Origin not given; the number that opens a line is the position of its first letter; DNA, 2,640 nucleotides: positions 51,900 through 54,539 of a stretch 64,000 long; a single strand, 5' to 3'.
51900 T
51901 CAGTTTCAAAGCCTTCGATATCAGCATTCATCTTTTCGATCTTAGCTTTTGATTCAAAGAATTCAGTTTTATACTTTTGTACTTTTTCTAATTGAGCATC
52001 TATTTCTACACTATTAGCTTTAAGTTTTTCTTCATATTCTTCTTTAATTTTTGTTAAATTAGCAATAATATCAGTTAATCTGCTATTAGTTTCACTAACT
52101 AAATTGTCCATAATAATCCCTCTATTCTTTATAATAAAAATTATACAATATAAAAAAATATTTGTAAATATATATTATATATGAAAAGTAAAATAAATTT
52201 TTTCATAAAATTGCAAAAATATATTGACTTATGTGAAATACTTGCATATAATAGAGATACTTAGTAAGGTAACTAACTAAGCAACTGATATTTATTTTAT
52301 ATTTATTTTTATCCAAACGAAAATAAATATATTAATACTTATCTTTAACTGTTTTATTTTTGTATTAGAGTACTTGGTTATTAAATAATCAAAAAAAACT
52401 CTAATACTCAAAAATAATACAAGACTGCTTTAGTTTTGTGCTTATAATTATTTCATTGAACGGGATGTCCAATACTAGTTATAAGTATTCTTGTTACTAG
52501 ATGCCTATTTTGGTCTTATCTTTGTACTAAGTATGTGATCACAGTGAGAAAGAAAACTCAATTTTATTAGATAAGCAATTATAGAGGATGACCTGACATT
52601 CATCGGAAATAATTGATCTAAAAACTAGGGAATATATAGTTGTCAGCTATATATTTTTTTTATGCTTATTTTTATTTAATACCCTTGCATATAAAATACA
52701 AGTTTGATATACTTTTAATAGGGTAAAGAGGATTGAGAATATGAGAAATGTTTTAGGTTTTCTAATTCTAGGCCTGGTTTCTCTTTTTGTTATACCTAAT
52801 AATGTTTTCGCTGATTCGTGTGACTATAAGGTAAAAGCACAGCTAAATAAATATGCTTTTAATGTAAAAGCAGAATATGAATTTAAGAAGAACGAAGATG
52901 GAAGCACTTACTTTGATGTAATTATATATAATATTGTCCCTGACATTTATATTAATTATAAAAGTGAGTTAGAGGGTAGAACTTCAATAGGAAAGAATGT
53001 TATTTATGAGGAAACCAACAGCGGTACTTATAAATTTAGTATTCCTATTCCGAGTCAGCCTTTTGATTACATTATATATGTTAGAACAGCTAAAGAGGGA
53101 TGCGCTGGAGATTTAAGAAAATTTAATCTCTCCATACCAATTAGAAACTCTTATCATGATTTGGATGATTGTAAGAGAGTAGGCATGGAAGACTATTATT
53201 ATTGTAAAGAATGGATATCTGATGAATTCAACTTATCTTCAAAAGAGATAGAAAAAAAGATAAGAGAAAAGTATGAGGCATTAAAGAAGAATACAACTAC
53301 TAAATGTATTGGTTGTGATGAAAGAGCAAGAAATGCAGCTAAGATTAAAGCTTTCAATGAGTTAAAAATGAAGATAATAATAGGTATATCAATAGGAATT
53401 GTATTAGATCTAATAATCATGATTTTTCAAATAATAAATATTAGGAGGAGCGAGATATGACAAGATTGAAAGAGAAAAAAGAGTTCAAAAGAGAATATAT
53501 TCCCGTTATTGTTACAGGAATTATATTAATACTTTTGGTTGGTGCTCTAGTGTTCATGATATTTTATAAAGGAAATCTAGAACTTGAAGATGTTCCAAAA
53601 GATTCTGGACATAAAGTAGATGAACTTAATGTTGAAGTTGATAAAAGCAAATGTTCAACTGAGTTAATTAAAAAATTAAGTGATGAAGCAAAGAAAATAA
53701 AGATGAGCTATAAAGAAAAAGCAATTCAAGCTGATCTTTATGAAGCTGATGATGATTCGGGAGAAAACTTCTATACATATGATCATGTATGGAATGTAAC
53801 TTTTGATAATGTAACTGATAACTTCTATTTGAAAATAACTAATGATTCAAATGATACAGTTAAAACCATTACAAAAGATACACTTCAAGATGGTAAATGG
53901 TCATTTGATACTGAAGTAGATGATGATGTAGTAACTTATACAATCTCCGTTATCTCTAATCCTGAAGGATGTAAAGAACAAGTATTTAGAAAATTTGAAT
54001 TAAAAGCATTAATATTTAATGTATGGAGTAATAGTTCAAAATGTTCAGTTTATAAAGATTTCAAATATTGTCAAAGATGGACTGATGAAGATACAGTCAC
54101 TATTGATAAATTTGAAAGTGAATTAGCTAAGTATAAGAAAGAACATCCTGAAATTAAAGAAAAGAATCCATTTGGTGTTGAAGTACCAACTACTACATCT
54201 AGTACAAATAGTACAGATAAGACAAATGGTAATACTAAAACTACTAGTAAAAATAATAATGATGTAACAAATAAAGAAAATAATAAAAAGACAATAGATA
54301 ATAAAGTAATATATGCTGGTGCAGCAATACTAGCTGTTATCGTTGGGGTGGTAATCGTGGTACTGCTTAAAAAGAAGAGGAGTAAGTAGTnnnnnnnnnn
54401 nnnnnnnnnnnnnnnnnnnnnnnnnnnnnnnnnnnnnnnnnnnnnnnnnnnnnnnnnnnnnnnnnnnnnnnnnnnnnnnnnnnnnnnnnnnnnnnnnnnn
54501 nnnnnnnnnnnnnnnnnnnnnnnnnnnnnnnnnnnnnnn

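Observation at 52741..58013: Uncharacterised four-gene surface module: two paralogous tail-anchored proteins, a 1061-aa Cys-rich secreted giant, and a small anchor protein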

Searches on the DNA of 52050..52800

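Call 67: search_rna_families(source=window, start=52050, end=52800, threshold=evalue, max_evalue=1)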
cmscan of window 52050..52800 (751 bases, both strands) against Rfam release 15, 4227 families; matches with E-value up to 1: 2.
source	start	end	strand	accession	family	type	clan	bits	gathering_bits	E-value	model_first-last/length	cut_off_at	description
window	52351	52420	+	RF04239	mir-4679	Gene; miRNA;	-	20.2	88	0.5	1-75/75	no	mir-4679 microRNA precursor family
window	52353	52418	-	RF04239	mir-4679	Gene; miRNA;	-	19.8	88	0.62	1-75/75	no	mir-4679 microRNA precursor family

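Call 73: search_rna_families(source=window, start=52240, end=52680, threshold=evalue, max_evalue=10)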
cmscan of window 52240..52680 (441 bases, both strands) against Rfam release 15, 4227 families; matches with E-value up to 10: 8.
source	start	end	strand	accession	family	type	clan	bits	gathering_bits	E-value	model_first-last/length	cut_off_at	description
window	52508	52603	+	RF03040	PGK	Cis-reg;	-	23.2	50.8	2.2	1-92/92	no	PGK RNA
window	52351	52420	+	RF04239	mir-4679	Gene; miRNA;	-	20.2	88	0.29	1-75/75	no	mir-4679 microRNA precursor family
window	52353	52418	-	RF04239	mir-4679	Gene; miRNA;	-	19.8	88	0.36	1-75/75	no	mir-4679 microRNA precursor family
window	52405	52462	-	RF00320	snoZ185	Gene; snRNA; snoRNA; CD-box;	-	14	50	5.8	1-86/86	no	Small nucleolar RNA Z185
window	52355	52441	-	RF01658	ceN81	Gene; snRNA; snoRNA; HACA-box;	-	13.6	50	10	1-126/126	no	Caenorhabditis snoRNA ceN81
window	52372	52439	+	RF02607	AbsR25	Gene; sRNA;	-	13.4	47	10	1-164/164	no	Acinetobacter sRNA 25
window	52368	52408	-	RF02060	STnc410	Gene; sRNA;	-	13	50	2.3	1-158/158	no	Enterobacterial sRNA STnc410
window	52271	52304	-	RF02677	NsiR4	Gene; sRNA;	-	11.1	40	9.3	1-65/65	no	Nitrogen stress-induced RNA 4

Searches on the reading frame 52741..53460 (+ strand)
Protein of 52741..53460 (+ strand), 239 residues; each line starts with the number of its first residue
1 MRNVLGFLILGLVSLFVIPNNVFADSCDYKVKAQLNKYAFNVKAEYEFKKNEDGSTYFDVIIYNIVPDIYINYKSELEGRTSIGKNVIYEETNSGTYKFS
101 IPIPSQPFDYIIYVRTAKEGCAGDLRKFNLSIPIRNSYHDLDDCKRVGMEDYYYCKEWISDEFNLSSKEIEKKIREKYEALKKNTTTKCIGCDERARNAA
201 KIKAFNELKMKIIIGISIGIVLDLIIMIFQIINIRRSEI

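Call 3: search_protein_families(library=pfam, proteins=[window:52741-53460:+], max_evalue=1)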
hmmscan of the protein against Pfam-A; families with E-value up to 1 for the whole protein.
window:52741-53460:+ (239 aa): 1 family
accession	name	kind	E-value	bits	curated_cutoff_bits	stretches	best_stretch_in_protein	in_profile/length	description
PF14914.11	LRRC37AB_C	-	0.15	12.5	27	1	164-235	68-139/147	LRRC37A/B like protein 1 C-terminal domain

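Call 4: search_protein_families(library=ncbifam, proteins=[window:52741-53460:+], max_evalue=1)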
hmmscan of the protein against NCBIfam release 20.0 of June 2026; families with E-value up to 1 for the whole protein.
window:52741-53460:+ (239 aa): 0 families

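Call 6: search_protein_families(library=phrogs, proteins=[window:52741-53460:+], max_evalue=1)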
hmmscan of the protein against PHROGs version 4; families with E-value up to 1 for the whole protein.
window:52741-53460:+ (239 aa): 4 families
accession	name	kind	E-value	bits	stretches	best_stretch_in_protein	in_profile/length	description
phrog_7774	-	unknown function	0.0023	19.2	1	159-206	74-121/130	-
phrog_33348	-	unknown function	0.11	13.7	1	155-192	27-64/97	-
phrog_31196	-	unknown function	0.17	13.1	0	74-116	12-54/74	-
phrog_1826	-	unknown function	0.64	11.4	1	27-52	42-67/70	-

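Call 97: find_homologous_proteins(query=A3)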
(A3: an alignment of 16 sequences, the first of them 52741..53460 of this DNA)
Query A3 (16 sequences) (239 aa, profile of the alignment): 29 proteins with E <= 0.001 among 2908 candidates.
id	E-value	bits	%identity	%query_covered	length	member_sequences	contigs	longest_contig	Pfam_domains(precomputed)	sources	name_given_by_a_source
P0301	3.8e-91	323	82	100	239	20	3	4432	-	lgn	-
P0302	4.8e-90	319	49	97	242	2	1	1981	-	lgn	-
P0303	5.7e-90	319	100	100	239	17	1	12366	-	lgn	-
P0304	1.4e-89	318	88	100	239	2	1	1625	-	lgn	-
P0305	4.2e-89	316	37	88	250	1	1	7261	-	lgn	-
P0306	3.6e-88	313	83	100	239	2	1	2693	-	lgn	-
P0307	2.4e-87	310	31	94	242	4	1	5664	-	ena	-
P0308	3.0e-87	310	81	100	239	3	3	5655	-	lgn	-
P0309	5.3e-87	309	79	100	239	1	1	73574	-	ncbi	-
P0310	3.7e-86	306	78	100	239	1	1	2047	-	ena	-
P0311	2.4e-84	300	80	100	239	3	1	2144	-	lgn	-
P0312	9.5e-84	298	64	100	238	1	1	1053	-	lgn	-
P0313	1.1e-83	298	36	100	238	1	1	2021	-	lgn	-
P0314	2.7e-83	297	39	98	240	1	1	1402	-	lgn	-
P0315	2.2e-82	294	65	100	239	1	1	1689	-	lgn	-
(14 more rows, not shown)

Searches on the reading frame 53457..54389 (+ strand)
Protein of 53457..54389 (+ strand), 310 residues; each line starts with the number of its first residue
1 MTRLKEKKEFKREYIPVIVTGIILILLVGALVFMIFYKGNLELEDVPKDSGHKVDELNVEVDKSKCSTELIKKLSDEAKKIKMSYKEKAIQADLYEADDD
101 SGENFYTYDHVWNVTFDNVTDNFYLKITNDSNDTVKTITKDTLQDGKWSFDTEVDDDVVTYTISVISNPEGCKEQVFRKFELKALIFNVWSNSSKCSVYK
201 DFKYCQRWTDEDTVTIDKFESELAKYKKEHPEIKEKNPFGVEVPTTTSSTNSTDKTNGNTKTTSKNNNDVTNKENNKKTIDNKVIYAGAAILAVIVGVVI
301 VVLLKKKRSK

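Call 3: search_protein_families(library=pfam, proteins=[window:53457-54389:+], max_evalue=1)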
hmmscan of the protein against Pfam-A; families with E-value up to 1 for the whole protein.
window:53457-54389:+ (310 aa): 6 families
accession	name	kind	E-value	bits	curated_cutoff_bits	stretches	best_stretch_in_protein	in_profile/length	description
PF20185.3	DUF6548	-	0.0037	17.6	27.3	1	209-303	75-159/164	Family of unknown function (DUF6548)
PF06024.17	Orf78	-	0.0089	16.7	29.4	1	251-301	29-81/101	Orf78 (ac78)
PF13273.12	DUF4064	-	0.018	15.7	32.1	1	259-308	41-85/102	Protein of unknown function (DUF4064)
PF15102.11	TMEM154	-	0.019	15.3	30.3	1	245-310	27-94/153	TMEM154 protein family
PF17870.6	Insulin_TMD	-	0.065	13.8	33.4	0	17-38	22-41/47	Insulin receptor trans-membrane segment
PF13860.13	FlgD_ig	-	0.1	13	27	1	112-151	14-53/79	FlgD Ig-like domain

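Call 4: search_protein_families(library=ncbifam, proteins=[window:53457-54389:+], max_evalue=1)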
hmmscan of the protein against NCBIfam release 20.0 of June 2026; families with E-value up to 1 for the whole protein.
window:53457-54389:+ (310 aa): 10 families
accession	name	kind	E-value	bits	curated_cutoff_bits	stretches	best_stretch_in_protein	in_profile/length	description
NF033483.0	PknB_PASTA_kin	equivalog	0.00029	20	450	2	243-303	294-354/563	Stk1 family PASTA domain-containing Ser/Thr kinase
NF039170.1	SdrH_fam_CTERM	subfamily_domain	0.0064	16.5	50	1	249-307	105-163/163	SdrH family protein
NF045849.1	ICE_MMCAP2_0565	equivalog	0.0097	15.6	40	1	272-305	44-77/80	Mbov_0395 family pilin-like conjugal transfer protein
TIGR04211.1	SH3_and_anchor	equivalog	0.024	14.3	65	1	257-309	138-193/198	TIGR04211 family SH3 domain-containing protein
TIGR00881.1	2A0104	subfamily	0.026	13.6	407.75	1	279-309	146-176/379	phosphoglycerate transporter protein PgtP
NF049893.1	spr0155_permease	equivalog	0.027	14.7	120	0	251-307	34-92/165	ABC transporter permease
NF050813.1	CellDivFtsNCaul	equivalog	0.029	14.6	300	1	17-63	35-80/268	cell division protein FtsN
NF045846.1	MSC0882_dom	subfamily_domain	0.047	12.8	60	0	278-308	157-187/244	MSC_0882 family membrane protein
TIGR03051.1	PS_I_psaG_plant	equivalog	0.076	13.5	104.55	1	19-67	3-51/89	photosystem I reaction center subunit V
TIGR03503.1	TIGR03503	hypoth_equivalog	0.078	11.9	305.6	1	238-307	304-372/374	TIGR03503 family protein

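Call 6: search_protein_families(library=phrogs, proteins=[window:53457-54389:+], max_evalue=1)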
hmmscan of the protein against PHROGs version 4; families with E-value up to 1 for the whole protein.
window:53457-54389:+ (310 aa): 5 families
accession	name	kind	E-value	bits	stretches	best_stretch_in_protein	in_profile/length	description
phrog_29766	-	unknown function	0.018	15.6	0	259-304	71-114/149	-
phrog_22787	-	moron, auxiliary metabolic gene and host takeover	0.071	14.3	1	250-310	12-76/76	membrane protein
phrog_5885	-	unknown function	0.13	13.6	1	259-306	78-126/127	-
phrog_1129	-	lysis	0.36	11.9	0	4-31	25-54/86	holin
phrog_35006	-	unknown function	0.54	11.6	1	272-304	29-60/66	-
